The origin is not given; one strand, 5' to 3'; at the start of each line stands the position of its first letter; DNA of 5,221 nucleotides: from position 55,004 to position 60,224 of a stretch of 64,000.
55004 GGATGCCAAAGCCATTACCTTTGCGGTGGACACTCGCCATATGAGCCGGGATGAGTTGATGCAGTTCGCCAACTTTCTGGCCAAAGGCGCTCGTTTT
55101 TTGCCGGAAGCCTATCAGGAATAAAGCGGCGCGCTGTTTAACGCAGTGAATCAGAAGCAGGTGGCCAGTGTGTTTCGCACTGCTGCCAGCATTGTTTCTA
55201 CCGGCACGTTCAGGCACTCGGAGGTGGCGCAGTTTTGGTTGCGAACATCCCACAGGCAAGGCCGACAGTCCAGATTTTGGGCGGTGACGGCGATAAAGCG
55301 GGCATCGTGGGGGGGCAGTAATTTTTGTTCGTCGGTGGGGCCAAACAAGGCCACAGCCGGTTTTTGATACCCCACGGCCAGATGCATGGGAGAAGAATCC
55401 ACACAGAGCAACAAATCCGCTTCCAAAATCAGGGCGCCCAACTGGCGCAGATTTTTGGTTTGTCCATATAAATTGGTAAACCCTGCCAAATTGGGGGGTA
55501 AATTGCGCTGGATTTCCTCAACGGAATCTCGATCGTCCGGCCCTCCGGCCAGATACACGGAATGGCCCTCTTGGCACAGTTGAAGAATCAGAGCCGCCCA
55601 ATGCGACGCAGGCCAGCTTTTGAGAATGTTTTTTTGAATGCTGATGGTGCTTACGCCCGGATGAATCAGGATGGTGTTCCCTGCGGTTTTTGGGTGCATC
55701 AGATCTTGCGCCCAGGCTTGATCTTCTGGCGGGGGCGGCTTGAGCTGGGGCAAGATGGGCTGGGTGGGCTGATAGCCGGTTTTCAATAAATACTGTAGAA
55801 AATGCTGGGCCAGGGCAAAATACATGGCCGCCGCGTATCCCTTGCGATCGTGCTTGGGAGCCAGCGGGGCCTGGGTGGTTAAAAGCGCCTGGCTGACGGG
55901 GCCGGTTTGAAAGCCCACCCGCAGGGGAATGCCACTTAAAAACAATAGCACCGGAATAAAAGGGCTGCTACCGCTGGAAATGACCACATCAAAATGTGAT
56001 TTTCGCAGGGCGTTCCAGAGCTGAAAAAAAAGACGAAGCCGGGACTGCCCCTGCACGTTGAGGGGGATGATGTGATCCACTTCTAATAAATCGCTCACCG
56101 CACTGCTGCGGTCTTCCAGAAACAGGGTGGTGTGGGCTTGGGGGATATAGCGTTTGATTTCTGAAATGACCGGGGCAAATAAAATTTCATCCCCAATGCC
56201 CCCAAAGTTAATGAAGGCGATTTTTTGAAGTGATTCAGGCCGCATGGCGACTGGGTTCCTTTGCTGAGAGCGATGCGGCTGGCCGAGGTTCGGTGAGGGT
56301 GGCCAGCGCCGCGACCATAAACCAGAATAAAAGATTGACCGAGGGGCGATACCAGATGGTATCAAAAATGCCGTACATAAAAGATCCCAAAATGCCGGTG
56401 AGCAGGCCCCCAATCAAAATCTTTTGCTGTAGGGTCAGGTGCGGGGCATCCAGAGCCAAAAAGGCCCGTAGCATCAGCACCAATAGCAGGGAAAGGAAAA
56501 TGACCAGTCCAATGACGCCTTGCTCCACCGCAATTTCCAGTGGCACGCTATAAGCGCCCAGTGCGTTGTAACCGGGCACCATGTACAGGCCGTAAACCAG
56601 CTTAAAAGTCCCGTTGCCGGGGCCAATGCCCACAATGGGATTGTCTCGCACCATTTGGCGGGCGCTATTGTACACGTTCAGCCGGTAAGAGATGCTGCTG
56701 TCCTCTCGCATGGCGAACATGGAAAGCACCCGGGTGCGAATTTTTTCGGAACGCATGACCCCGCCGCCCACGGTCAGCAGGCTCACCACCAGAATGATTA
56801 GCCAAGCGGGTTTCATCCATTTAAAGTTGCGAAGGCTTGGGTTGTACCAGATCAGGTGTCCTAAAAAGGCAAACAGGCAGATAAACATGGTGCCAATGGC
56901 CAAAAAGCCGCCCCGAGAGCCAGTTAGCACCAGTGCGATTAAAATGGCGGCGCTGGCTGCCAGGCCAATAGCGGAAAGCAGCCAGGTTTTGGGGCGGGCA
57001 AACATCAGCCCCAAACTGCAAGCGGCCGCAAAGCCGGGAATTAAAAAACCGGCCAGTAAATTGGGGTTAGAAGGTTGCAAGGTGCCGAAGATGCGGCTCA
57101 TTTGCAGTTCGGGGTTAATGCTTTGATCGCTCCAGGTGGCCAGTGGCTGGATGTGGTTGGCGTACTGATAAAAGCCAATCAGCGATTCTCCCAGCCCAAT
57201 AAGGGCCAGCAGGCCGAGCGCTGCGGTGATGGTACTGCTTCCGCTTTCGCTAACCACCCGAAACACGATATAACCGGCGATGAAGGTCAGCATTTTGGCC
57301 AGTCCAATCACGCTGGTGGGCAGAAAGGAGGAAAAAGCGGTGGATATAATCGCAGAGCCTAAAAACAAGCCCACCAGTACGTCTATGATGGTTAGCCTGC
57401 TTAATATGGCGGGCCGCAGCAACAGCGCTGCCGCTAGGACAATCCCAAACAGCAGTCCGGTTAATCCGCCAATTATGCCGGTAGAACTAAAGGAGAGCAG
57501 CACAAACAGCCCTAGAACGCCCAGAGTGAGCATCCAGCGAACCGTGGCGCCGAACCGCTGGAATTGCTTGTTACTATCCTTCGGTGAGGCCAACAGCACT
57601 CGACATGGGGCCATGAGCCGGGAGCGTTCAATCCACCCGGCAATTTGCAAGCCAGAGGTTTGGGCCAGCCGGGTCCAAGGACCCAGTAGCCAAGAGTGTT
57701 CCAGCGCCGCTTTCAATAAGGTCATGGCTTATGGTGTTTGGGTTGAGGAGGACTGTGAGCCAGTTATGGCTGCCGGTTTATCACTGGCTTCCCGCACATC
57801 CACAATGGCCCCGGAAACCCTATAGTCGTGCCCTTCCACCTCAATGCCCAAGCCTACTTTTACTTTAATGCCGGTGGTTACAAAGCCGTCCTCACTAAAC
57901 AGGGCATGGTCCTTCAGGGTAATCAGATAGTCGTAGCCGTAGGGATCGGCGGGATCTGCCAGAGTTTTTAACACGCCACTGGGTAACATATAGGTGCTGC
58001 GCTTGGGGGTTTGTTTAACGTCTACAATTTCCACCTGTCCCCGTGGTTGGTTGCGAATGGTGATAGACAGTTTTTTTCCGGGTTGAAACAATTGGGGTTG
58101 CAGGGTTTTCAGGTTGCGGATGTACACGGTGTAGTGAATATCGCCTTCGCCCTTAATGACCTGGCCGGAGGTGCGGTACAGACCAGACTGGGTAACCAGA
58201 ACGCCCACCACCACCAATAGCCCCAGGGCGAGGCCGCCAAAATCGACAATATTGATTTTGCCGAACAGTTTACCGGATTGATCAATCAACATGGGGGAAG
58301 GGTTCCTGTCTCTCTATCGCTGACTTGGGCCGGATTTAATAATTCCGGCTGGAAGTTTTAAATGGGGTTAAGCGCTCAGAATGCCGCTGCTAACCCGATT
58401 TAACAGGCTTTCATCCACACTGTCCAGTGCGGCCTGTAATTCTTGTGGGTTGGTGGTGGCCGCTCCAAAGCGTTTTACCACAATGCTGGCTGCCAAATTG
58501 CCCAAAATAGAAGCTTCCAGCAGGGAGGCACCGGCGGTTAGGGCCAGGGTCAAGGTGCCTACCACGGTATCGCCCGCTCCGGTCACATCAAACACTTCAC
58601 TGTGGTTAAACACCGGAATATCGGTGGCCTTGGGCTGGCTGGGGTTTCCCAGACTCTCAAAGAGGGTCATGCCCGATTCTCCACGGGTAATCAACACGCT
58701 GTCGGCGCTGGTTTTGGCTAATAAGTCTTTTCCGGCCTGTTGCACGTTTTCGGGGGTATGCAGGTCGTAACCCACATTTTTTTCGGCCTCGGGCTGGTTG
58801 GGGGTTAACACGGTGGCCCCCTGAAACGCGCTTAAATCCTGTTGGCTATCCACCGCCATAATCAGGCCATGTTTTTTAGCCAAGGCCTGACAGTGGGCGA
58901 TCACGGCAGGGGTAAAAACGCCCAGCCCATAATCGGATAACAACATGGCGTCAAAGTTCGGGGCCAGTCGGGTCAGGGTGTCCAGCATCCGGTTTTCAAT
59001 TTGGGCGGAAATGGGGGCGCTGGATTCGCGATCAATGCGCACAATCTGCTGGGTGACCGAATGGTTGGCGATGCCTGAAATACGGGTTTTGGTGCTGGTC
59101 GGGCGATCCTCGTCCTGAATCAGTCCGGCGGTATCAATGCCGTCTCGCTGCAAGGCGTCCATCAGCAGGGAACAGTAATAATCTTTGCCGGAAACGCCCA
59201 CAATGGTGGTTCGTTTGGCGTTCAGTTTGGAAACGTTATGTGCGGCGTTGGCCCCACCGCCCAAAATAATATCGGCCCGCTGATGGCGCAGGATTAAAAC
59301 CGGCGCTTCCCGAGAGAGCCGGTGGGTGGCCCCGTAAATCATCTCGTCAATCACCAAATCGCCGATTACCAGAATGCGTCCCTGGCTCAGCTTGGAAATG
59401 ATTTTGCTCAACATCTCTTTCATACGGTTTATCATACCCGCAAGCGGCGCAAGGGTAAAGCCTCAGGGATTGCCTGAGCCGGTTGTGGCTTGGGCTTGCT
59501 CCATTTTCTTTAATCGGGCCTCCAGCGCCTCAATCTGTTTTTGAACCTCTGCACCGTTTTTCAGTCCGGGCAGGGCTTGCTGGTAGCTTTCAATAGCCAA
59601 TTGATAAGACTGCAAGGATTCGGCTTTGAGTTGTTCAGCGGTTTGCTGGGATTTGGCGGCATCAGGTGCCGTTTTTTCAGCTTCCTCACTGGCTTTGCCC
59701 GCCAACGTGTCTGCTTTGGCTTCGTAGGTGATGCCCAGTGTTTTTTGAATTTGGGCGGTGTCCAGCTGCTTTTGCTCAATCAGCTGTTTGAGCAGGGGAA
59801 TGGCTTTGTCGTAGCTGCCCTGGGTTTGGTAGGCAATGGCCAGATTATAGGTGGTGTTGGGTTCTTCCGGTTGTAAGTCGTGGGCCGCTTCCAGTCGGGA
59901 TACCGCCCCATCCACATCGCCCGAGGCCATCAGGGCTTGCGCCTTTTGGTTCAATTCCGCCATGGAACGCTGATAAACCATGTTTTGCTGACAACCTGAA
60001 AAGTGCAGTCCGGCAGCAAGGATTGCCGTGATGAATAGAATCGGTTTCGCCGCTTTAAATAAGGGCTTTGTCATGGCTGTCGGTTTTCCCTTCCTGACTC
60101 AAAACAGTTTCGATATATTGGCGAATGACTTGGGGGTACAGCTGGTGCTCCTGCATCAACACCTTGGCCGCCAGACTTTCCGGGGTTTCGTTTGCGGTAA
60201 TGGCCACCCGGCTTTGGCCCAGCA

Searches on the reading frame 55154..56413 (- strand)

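Call 47: search_protein_families(library=pfam, proteins=[window:55154-56413:-], max_evalue=0.0001)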
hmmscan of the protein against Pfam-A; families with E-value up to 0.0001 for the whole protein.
window:55154-56413:- (420 aa): 2 families
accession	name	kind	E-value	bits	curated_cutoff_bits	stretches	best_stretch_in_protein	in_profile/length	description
PF01075.23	Glyco_transf_9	-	5.3e-31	108.3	22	1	130-387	2-237/247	Glycosyltransferase family 9 (heptosyltransferase)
PF13439.12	Glyco_transf_4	-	5.2e-05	23.8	28.5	0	116-172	48-107/170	Glycosyltransferase Family 4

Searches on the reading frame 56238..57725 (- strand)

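Call 47: search_protein_families(library=pfam, proteins=[window:56238-57725:-], max_evalue=0.0001)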
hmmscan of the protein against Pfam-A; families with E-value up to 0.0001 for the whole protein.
window:56238-57725:- (496 aa): 1 family
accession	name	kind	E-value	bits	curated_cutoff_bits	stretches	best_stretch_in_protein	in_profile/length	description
PF04932.20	Wzy_C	-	6.8e-18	65.3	31.7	1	257-411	2-149/149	O-Antigen ligase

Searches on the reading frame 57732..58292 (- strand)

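Call 47: search_protein_families(library=pfam, proteins=[window:57732-58292:-], max_evalue=0.0001)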
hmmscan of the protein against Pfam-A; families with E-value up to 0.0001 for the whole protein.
window:57732-58292:- (187 aa): 1 family
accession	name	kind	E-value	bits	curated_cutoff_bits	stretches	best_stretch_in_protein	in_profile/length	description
PF14221.11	DUF4330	-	2.6e-34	119.2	27.6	1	1-167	2-167/167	Domain of unknown function (DUF4330)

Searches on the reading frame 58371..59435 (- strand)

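Call 47: search_protein_families(library=pfam, proteins=[window:58371-59435:-], max_evalue=0.0001)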
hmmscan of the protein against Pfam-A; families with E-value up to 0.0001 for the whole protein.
window:58371-59435:- (355 aa): 2 families
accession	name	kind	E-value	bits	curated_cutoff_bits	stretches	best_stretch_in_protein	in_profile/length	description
PF00294.29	PfkB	-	2.3e-36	126.1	25.8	1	21-331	4-301/302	pfkB family carbohydrate kinase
PF08543.17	Phos_pyr_kin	-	1e-07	32.1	27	1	193-308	104-220/246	Phosphomethylpyrimidine kinase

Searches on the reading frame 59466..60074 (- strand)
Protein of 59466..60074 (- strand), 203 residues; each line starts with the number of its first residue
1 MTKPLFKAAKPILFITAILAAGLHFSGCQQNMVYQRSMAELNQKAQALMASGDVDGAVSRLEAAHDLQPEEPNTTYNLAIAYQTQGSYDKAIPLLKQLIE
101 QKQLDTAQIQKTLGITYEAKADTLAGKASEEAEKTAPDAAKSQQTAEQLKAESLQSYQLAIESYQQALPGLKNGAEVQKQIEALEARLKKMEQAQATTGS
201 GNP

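Call 47: search_protein_families(library=pfam, proteins=[window:59466-60074:-], max_evalue=0.0001)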
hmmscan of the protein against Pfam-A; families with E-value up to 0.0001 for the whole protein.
window:59466-60074:- (203 aa): 9 families
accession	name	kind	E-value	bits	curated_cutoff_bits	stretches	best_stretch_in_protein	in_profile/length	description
PF13424.12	TPR_12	-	7.8e-12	45.7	30.1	1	41-100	5-73/77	Tetratricopeptide repeat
PF14559.12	TPR_19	-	7.3e-11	42.7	25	1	48-111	1-63/68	Tetratricopeptide repeat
PF07719.23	TPR_2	-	1.1e-09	38.1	27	0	76-100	5-29/34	Tetratricopeptide repeat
PF13414.12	TPR_11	-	1.6e-09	37.7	26.8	1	46-86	2-42/42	TPR repeat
PF13176.12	TPR_7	-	7.5e-09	35.4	27.9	0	76-101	3-28/36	Tetratricopeptide repeat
PF13432.12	TPR_16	-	1.1e-08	35.7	32.7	1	44-101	3-60/65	Tetratricopeptide repeat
PF00515.34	TPR_1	-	2.4e-08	33.9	27.8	0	76-100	5-29/34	Tetratricopeptide repeat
PF13428.12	TPR_14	-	3.4e-08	33.8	23.5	0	40-80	3-43/44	Tetratricopeptide repeat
PF20308.4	TPR-S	-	1.9e-05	25.6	27.6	1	53-167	1-85/102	Tetratricopeptide Repeats-Sensor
